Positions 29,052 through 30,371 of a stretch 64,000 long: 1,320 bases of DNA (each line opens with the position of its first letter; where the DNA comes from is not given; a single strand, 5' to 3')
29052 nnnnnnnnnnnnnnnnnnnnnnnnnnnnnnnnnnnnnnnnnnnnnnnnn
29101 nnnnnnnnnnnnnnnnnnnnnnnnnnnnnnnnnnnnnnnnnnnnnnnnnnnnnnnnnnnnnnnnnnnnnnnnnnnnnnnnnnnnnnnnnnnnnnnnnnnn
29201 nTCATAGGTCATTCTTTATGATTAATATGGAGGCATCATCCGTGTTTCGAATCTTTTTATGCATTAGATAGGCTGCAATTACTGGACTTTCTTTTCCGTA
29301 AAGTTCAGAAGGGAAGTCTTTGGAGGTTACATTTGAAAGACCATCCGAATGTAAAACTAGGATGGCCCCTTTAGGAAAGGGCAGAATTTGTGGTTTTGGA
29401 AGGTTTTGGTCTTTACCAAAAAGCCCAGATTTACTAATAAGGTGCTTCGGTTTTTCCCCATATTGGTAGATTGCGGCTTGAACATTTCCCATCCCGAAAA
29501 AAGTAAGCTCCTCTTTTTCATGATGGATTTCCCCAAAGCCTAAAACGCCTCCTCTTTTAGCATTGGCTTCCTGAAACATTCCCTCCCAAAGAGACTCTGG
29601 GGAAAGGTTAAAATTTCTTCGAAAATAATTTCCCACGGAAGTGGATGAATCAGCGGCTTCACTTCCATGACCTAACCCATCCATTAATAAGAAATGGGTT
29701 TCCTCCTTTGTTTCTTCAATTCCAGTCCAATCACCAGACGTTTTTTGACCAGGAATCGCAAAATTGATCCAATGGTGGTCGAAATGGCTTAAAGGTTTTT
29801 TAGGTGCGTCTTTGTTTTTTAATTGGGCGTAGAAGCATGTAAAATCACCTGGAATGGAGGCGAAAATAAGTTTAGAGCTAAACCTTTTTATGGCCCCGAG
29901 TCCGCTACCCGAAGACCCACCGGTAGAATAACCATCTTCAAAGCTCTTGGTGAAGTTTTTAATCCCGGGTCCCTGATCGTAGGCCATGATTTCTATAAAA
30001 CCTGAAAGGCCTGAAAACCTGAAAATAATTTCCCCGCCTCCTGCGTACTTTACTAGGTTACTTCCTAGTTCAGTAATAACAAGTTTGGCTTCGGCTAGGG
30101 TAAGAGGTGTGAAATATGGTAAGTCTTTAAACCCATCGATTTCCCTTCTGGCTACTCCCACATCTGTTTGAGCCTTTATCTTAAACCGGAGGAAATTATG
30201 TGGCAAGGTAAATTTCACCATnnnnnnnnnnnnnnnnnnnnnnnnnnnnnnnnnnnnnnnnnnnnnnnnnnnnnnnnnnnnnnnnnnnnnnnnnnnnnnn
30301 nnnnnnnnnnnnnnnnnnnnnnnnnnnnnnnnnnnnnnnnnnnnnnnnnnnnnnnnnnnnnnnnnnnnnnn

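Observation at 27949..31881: Stressosome (RsbR-RsbS-RsbT) module wired to a phosphatase fusion and a histidine-kinase fusion, with no sigma-B partner-switching genes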

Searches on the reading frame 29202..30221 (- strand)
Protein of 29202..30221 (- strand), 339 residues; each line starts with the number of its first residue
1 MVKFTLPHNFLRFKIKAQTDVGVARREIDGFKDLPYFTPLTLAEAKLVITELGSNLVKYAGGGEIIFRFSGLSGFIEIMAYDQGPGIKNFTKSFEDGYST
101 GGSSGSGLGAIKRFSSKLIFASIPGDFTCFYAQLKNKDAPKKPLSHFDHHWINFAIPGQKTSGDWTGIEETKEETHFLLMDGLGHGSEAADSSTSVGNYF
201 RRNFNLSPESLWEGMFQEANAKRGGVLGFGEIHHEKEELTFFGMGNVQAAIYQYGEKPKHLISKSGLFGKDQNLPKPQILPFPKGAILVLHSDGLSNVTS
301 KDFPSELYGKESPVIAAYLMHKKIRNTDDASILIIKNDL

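Call 3: search_protein_families(library=pfam, proteins=[window:29202-30221:-], max_evalue=0.01)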
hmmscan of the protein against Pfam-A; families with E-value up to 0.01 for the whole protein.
window:29202-30221:- (339 aa): 3 families
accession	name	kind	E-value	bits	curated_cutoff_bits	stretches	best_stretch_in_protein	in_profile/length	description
PF07228.17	SpoIIE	-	2.9e-07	31.1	25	1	173-311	3-147/192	Stage II sporulation protein E (SpoIIE)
PF02518.31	HATPase_c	-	0.00011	23.1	26.4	1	46-124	7-97/111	Histidine kinase-, DNA gyrase B-, and HSP90-like ATPase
PF13581.12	HATPase_c_2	-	0.00011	22.6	27.4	1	24-120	11-114/127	Histidine kinase-like ATPase domain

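Call 4: search_protein_families(library=ncbifam, proteins=[window:29202-30221:-], max_evalue=0.01)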
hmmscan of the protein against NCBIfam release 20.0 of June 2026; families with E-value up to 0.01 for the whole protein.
window:29202-30221:- (339 aa): 2 families
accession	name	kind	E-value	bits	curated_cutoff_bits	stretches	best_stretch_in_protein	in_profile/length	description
TIGR01925.2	spIIAB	equivalog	0.0013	18.7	135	1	17-128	9-128/137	anti-sigma F factor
NF008298.1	PRK11086.1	subfamily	0.004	15.7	520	0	62-134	444-523/529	DcuS/MalK family sensor histidine kinase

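Call 19: find_homologous_proteins(query=window:29202-30221:-)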
Query window:29202-30221:- (339 aa): 5708 proteins with E <= 0.001 among 8000 candidates; the best 120 are listed.
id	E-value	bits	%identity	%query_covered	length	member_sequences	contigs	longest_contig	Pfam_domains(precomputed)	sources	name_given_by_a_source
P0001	1.3e-227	773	100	100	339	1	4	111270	PF07228.18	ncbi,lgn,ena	-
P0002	1.7e-75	273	42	99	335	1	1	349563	PF13581.13,PF07228.18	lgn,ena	-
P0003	2.6e-49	187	36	97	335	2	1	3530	PF13581.13,PF02518.32,PF07228.18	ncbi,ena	-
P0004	2.5e-48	183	35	96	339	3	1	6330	PF13581.13,PF07228.18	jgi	jgi:anti-sigma regulatory factor (Ser/Thr protein kinase)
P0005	8.5e-48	182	33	94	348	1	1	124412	PF13581.13,PF07228.18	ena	-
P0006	3.0e-47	180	35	96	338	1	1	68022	PF13581.13,PF07228.18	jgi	jgi:anti-sigma regulatory factor (Ser/Thr protein kinase)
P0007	4.2e-47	179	34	96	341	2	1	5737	PF13581.13,PF02518.32,PF07228.18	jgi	-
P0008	8.5e-47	178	34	96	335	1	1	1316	PF13581.13,PF02518.32,PF07228.18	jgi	jgi:anti-sigma regulatory factor (Ser/Thr protein kinase)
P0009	9.9e-47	178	33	96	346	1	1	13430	PF13581.13,PF02518.32,PF07228.18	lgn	-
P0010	1.9e-46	177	34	96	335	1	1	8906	PF13581.13,PF07228.18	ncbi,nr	ncbi:MAG: serine/threonine protein kinase [Chthonomonadales bacterium]|nr:serine/threonine protein k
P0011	2.9e-46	177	33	96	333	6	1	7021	PF13581.13,PF07228.18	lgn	-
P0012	6.9e-46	175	34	97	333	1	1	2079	PF13581.13,PF07228.18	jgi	jgi:anti-sigma regulatory factor (Ser/Thr protein kinase)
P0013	1.0e-45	175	33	96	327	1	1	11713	PF13581.13,PF02518.32,PF07228.18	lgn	-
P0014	2.3e-45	174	33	96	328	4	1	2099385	PF13672.12,PF13581.13,PF07228.18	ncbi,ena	-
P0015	3.2e-45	173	35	87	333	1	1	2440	PF13581.13,PF02518.32,PF07228.18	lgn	-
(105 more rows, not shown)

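Call 20: find_encoding_contigs(protein=P0001, flank=6000, max_places=4)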
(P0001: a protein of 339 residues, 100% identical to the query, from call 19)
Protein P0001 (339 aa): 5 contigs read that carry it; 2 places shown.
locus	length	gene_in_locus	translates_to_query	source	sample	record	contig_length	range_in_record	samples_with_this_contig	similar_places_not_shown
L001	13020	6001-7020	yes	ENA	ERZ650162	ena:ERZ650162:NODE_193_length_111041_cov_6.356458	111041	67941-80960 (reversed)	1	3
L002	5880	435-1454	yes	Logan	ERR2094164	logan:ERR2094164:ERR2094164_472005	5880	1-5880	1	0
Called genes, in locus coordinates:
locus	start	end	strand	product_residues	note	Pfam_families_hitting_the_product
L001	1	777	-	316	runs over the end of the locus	PF00890:FAD_binding_2 (faint), PF01134:GIDA (faint), PF07992:Pyr_redox_2, PF12831:FAD_oxidored (faint), PF13738:Pyr_redox_3, PF00070:Pyr_redox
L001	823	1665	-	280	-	PF14054:DUF4249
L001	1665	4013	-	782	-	PF13620:CarboxypepD_reg, PF13715:CarbopepD_reg_2, PF07715:Plug, PF00593:TonB_dep_Rec_b-barrel, PF25183:OMP_b-brl_4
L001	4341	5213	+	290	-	PF14361:RsbRD_N (weak), PF01740:STAS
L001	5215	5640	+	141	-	PF01740:STAS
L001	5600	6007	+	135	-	PF13581:HATPase_c_2, PF02518:HATPase_c (weak)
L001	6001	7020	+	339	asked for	PF07228:SpoIIE (weak)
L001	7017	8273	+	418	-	PF13581:HATPase_c_2, PF02518:HATPase_c, PF13589:HATPase_c_3 (faint), PF00512:HisKA, PF02518:HATPase_c, PF14501:HATPase_c_5 (weak)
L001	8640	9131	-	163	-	PF01713:Smr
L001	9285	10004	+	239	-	PF10988:DUF2807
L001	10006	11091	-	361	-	PF00083:Sugar_tr, PF06609:TRI12 (faint), PF07690:MFS_1, PF12832:MFS_1_like (faint), PF03209:PUCC (faint), PF00083:Sugar_tr, PF07690:MFS_1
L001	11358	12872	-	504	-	PF18962:Por_Secre_tail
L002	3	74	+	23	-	?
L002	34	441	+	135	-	PF13581:HATPase_c_2, PF02518:HATPase_c (weak)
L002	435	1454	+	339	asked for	PF07228:SpoIIE (weak)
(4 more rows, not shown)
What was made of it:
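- Checked: They have a 1-nt spacer and then overlaps of 41, 7 and 4 nt. An independent gene call on a public contig that carries identical proteins gives the same five genes (call 20).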

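Call 21: find_encoding_contigs(protein=P0002, flank=8000, max_places=3)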
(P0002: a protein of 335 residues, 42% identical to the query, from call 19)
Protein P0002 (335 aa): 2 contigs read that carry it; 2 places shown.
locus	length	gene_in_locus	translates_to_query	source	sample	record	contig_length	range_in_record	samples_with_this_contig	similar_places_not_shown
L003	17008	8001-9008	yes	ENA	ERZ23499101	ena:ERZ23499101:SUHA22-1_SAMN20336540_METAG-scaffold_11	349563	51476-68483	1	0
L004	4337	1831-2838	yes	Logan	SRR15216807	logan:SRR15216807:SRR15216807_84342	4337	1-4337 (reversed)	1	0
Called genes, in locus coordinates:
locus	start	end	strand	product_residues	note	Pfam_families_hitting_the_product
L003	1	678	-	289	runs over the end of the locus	PF00582:Usp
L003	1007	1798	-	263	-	PF01925:TauE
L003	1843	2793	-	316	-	PF00890:FAD_binding_2 (faint), PF01134:GIDA (faint), PF01946:Thi4 (faint), PF07992:Pyr_redox_2, PF12831:FAD_oxidored (faint), PF13738:Pyr_redox_3, PF00070:Pyr_redox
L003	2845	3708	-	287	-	PF14054:DUF4249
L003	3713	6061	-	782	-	PF13620:CarboxypepD_reg, PF13715:CarbopepD_reg_2, PF07715:Plug, PF00593:TonB_dep_Rec_b-barrel, PF25183:OMP_b-brl_4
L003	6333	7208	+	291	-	PF14361:RsbRD_N (faint), PF01740:STAS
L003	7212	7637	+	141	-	PF01740:STAS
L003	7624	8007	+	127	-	PF13581:HATPase_c_2 (weak), PF02518:HATPase_c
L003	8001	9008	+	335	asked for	PF13581:HATPase_c_2, PF07228:SpoIIE (weak)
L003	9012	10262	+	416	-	PF13581:HATPase_c_2 (weak), PF02518:HATPase_c, PF13589:HATPase_c_3 (faint), PF00512:HisKA, PF02518:HATPase_c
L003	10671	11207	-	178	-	PF01713:Smr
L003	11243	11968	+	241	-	PF10988:DUF2807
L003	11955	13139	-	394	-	PF00083:Sugar_tr, PF06609:TRI12 (faint), PF12832:MFS_1_like, PF07690:MFS_1, PF06779:MFS_4 (weak), PF07690:MFS_1, PF00083:Sugar_tr, PF03209:PUCC (weak)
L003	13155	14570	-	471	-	PF02878:PGM_PMM_I, PF02879:PGM_PMM_II, PF02880:PGM_PMM_III, PF00408:PGM_PMM_IV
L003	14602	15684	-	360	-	PF02618:YceG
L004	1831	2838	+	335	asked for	PF13581:HATPase_c_2, PF07228:SpoIIE (weak)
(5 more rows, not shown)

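Call 22: find_encoding_contigs(protein=P0014, flank=8000, max_places=3)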
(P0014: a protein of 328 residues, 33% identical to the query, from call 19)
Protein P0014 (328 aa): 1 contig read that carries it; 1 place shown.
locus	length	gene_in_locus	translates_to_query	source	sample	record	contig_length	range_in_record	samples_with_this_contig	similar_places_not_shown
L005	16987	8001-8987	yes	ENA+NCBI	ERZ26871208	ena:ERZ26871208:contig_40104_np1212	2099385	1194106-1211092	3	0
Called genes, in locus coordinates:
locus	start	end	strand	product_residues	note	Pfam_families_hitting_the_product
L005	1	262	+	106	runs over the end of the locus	-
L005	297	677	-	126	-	PF00376:MerR, PF13411:MerR_1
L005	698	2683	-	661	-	-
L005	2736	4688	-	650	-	PF07719:TPR_2 (faint), PF13414:TPR_11 (faint), PF13428:TPR_14 (faint), PF13429:TPR_15 (faint), PF13432:TPR_16 (faint), PF14559:TPR_19 (faint), PF21033:RMD1-3 (faint), PF23914:TPR_CcmH_CycH (faint), +1 more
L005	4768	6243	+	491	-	PF02446:Glyco_hydro_77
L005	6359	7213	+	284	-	PF14361:RsbRD_N, PF01740:STAS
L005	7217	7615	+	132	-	PF01740:STAS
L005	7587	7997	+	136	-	PF13581:HATPase_c_2 (weak), PF02518:HATPase_c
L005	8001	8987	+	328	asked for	PF13581:HATPase_c_2, PF13672:PP2C_2 (faint), PF07228:SpoIIE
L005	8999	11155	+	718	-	PF13581:HATPase_c_2, PF02518:HATPase_c, PF00512:HisKA, PF02518:HATPase_c, PF00072:Response_reg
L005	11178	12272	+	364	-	PF00072:Response_reg, PF00512:HisKA, PF02518:HATPase_c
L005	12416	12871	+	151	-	-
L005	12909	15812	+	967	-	PF00246:Peptidase_M14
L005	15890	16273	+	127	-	-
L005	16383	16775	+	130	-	PF00486:Trans_reg_C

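Call 27: search_solved_structures(query=A1, max_evalue=0.01, show_alignments=3)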
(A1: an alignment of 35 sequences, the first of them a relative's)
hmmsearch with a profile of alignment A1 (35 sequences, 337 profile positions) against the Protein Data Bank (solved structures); distinct sequences matched with E-value up to 0.01: 17.
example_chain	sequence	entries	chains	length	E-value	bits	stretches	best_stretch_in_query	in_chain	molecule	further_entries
3zt9_A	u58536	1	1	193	1.4e-29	106.4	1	143-333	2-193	Stage II sporulation protein E (SpoIIE)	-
3w40_A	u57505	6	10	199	2.1e-27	99.3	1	140-294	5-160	Phosphoserine phosphatase RsbX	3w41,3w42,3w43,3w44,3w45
5mqh_A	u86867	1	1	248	2.5e-12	49.7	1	136-334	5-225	Serine phosphatase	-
3t91_A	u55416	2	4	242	2.1e-11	46.7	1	144-334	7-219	Stage II sporulation protein E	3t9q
5ucg_A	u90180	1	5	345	2.9e-11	46.2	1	141-334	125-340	Stage II sporulation protein E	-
3ke6_A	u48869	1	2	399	4.5e-05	25.8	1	152-244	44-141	Protein Rv1364c/MT1410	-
5d2u_A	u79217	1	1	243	0.00014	24.2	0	168-252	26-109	Protein serin-threonin phosphatase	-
3pu9_A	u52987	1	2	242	0.00021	23.7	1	144-333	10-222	Protein serine/threonine phosphatase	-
5iti_A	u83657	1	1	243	0.00023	23.5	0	168-252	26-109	Protein serin-threonin phosphatase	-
2j82_A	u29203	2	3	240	0.00024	23.4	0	169-252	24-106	PROTEIN SERINE-THREONINE PHOSPHATASE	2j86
2y09_A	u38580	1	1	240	0.00037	22.8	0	169-252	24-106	PROTEIN SERIN-THREONIN PHOSPHATASE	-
1til_A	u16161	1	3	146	0.00045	22.5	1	7-131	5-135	Anti-sigma F factor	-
1l0o_A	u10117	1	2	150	0.00047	22.5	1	7-131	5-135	Anti-sigma F factor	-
1th8_A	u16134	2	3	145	0.00052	22.3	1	7-130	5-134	Anti-sigma F factor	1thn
1tid_A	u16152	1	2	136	0.00071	21.9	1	7-129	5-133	Anti-sigma F factor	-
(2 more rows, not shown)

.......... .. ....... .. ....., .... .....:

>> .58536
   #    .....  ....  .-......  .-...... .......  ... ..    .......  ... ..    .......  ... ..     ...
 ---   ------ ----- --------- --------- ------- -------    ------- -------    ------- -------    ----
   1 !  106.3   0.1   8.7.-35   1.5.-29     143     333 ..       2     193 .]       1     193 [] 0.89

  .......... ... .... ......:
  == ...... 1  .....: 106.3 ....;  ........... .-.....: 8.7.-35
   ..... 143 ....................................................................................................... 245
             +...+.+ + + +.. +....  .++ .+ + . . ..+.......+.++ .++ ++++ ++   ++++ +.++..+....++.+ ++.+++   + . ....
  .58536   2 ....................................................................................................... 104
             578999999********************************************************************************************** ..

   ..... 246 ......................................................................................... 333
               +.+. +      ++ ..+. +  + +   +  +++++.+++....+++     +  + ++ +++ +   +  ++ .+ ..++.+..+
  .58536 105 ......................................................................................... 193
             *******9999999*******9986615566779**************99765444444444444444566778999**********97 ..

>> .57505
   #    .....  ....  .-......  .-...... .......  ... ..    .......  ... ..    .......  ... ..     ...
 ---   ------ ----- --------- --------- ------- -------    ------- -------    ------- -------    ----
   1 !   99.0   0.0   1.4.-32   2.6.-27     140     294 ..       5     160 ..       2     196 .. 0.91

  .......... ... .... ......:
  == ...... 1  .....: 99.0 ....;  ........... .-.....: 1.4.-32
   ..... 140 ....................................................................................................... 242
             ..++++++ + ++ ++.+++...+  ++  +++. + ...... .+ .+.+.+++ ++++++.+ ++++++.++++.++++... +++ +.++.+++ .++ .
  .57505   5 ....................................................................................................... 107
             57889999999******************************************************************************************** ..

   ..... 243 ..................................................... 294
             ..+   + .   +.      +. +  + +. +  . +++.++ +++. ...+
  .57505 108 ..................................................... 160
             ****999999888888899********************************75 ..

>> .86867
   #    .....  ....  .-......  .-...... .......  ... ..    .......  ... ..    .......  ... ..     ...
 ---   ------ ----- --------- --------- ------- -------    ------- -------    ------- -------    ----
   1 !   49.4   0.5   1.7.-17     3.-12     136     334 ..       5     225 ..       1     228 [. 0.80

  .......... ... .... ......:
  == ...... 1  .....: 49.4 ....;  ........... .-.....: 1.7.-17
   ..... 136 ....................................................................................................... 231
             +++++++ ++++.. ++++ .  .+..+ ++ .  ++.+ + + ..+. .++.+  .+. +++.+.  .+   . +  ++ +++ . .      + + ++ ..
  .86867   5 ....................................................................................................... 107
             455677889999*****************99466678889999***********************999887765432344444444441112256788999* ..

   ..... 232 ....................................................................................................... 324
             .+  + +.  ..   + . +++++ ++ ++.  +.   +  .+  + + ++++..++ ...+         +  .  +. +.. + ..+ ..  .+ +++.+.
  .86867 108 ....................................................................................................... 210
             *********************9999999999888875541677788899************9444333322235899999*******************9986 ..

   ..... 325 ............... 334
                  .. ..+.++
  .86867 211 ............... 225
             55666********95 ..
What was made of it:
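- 29820..30221 (-): Gene 4, N-terminal half (residues 1-134). This is an RsbT-like GHKL domain (class X-N) that keeps the N-box (E51/N55), G1 (D82xGxG) and G2 (G105xGxG) motifs. The profile hits SpoIIAB and RsbW at about 5e-4 (call 27).
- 29202..29786 (-): Gene 4, C-terminal half (residues 146-339). This is an RsbX-type PP2C feedback phosphatase that keeps the metal-binding motifs (G163-D164, D181-GLGHG, S292-D293-G, D328-D329). The family profile hits Moorella MtX 3zt9 at 1.4e-29 and B. subtilis RsbX 3w40 at 2.1e-27 (call 27).
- On Stressosome RsbRST(X) module: The profile hits MtX at 1e-29 and RsbX at 2e-27 (call 27).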

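Call 60: predict_structure(alignment_id=A1)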
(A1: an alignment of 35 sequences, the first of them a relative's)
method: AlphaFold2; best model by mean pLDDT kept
length: 339 residues; sequences in the alignment: 35
mean_pLDDT: 88.9   pTM: 0.88
mean pLDDT of the five models: 88.9, 88.5, 87.2, 87.0, 86.5
residues with pLDDT >= 90: 228; 70-90: 84; 50-70: 19; < 50: 8
segments of 3 or more residues with pLDDT < 50: 1-5, 101-103
pLDDT, mean of each block of 10 residues (from residue 1): 51 94 94 88 95 89 91 88 76 58 63 92 88 88 86 89 94 96 92 95 96 96 94 97 96 96 95 95 97 87 91 95 85 93
secondary structure, 60 per line:
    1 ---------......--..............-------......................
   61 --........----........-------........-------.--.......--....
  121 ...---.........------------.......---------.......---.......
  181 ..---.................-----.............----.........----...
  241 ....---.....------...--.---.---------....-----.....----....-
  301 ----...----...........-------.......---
elements in order: E10-15 H18-31 H39-60 E63-70 E75-82 H90-96 H108-114 E117-123 E127-135 E148-154 E164-170 E174-182 H186-202 H208-220 E225-233 E238-244 E248-252 E259-261 E278-281 E287-291 H296-299 H312-322 E330-336
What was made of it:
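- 29820..30221 (-): AlphaFold pLDDT is about 90 (call 60).
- Its high pTM (0.88) implies a fixed domain arrangement (call 60).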

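Call 62: fold_search(model_id=the predicted structure, library=pdb)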
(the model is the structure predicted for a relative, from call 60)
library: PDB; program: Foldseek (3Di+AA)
matches with E <= 10: 636; with E <= 0.001: 156
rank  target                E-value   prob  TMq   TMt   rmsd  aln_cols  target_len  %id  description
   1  3w40_A                6.3e-14  1.00  0.49  0.81   3.1       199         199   24  Crystal structure of RsbX in complex with magnesium in space group P1 (released 2014-01-22)
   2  3zt9                  1.3e-13  1.00  0.46  0.79   4.3       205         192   17  The bacterial stressosome: a modular system that has been adapted to control secondary messenger signaling (released 2012-02-22)
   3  5ucg_B                8.9e-12  1.00  0.46  0.46  17.8       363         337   13  Structure of the PP2C Phosphatase Domain and a Fragment of the Regulatory Domain of the Cell Fate Determinant SpoIIE f (released 2017-05-31)
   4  5ucg_E                2.5e-11  1.00  0.46  0.46  17.7       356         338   14  Structure of the PP2C Phosphatase Domain and a Fragment of the Regulatory Domain of the Cell Fate Determinant SpoIIE f (released 2017-05-31)
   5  5ucg_A                2.5e-11  1.00  0.43  0.43  18.1       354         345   14  Structure of the PP2C Phosphatase Domain and a Fragment of the Regulatory Domain of the Cell Fate Determinant SpoIIE f (released 2017-05-31)
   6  5ucg_D                6.5e-11  1.00  0.45  0.45  18.4       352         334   14  Structure of the PP2C Phosphatase Domain and a Fragment of the Regulatory Domain of the Cell Fate Determinant SpoIIE f (released 2017-05-31)
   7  3pu9_A                3.6e-10  1.00  0.47  0.65   5.2       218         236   17  Crystal structure of serine/threonine phosphatase Sphaerobacter thermophilus DSM 20745 (released 2010-12-22)
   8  5ucg_C                4.8e-10  1.00  0.42  0.42  18.1       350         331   13  Structure of the PP2C Phosphatase Domain and a Fragment of the Regulatory Domain of the Cell Fate Determinant SpoIIE f (released 2017-05-31)
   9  3f79_C                1.2e-09  1.00  0.43  0.62   7.2       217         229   19  Structure of pseudo-centered cell crystal form of the C-terminal phosphatase domain of P. aeruginosa RssB (released 2009-11-24)
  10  3f79_D                1.6e-09  1.00  0.44  0.63   6.8       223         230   21  Structure of pseudo-centered cell crystal form of the C-terminal phosphatase domain of P. aeruginosa RssB (released 2009-11-24)
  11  3eq2_A                2.9e-09  1.00  0.42  0.39   7.1       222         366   16  Structure of Hexagonal Crystal form of Pseudomonas aeruginosa RssB (released 2009-10-20)
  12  5d2u                  4.1e-09  1.00  0.43  0.58   4.8       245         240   14  Crystal structure of tPphA Variant - H39A (released 2016-05-04)
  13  6ihs                  4.1e-09  1.00  0.42  0.54   7.2       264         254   12  Crystal structure of bacterial serine phosphatase with His-tag mutation (released 2019-08-07)
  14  3f7a_B                4.9e-09  1.00  0.42  0.38   6.7       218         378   20  Structure of Orthorhombic crystal form of Pseudomonas aeruginosa RssB (released 2009-11-24)
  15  2pk0_A                5.2e-09  1.00  0.43  0.57   5.4       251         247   12  Structure of the S. agalactiae serine/threonine phosphatase at 2.65 resolution (released 2007-06-12)
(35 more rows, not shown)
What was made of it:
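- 29202..29786 (-): Foldseek ranks 3w40 first (TMt 0.81) and 3zt9 second (TMt 0.79) (call 62).
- On Stressosome RsbRST(X) module: Fold matches: RsbX TM 0.81 and MtX TM 0.79 (call 62).
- Closest known: Bacillus subtilis / Listeria monocytogenes stressosome. Same: An RsbX-type PP2C is present (calls 27, 62).
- Closest known: Moorella thermoacetica MtR-MtS-MtT-MtX-MtG. Same: MtX (3zt9) is the best sequence match and the second-best fold match to the PP2C half of gene 4 (calls 27, 62).
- Closest known: Mycobacterium tuberculosis Rv1364c. Same: It appears among the profile and fold hits (calls 27, 62).
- The PP2C half is nearest to the reset phosphatases RsbX and MtX by both sequence and fold (calls 27, 62).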

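Call 82: search_protein_representatives(protein=window:29202-30221:-)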
Query: 339 residues. Proteins with E-value up to 0.001 (for the whole library): 4252; up to 1e-10: 1790; up to 1e-30: 302. The best 150 are listed.
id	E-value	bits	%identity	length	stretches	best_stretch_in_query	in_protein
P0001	4.1e-228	772.8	100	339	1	1-339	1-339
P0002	5.4e-76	272.6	42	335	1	1-336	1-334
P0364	6.1e-46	173.8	34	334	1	13-337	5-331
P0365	2.7e-44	168.4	34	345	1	16-335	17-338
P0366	4.3e-43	164.5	33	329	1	5-337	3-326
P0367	1.4e-42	162.8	34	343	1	43-337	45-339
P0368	1.7e-42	162.5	35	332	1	11-336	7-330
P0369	5.3e-42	160.9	35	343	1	12-338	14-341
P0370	2.6e-41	158.6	31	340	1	43-338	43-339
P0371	5.3e-41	157.6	33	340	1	12-334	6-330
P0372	6.9e-41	157.2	32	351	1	11-336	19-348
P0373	1.3e-40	156.3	30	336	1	7-337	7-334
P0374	3.0e-40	155.1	36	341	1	36-336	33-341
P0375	3.2e-40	155.0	34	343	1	17-337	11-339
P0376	3.6e-40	154.9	32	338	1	11-335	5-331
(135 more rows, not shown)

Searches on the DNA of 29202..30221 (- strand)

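Call 79: search_rna_families(source=L003, start=5800, end=11300, threshold=gathering)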
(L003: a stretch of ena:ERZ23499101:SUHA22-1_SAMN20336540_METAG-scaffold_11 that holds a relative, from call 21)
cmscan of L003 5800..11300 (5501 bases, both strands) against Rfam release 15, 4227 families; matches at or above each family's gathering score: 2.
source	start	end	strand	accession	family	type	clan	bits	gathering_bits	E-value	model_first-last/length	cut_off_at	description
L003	10285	10652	-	RF00010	RNaseP_bact_a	Gene; ribozyme;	CL00002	226.1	100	3.3e-73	1-367/367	no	Bacterial RNase P class A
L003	6152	6224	+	RF00005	tRNA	Gene; tRNA;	CL00001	60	29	1.5e-11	1-71/71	no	tRNA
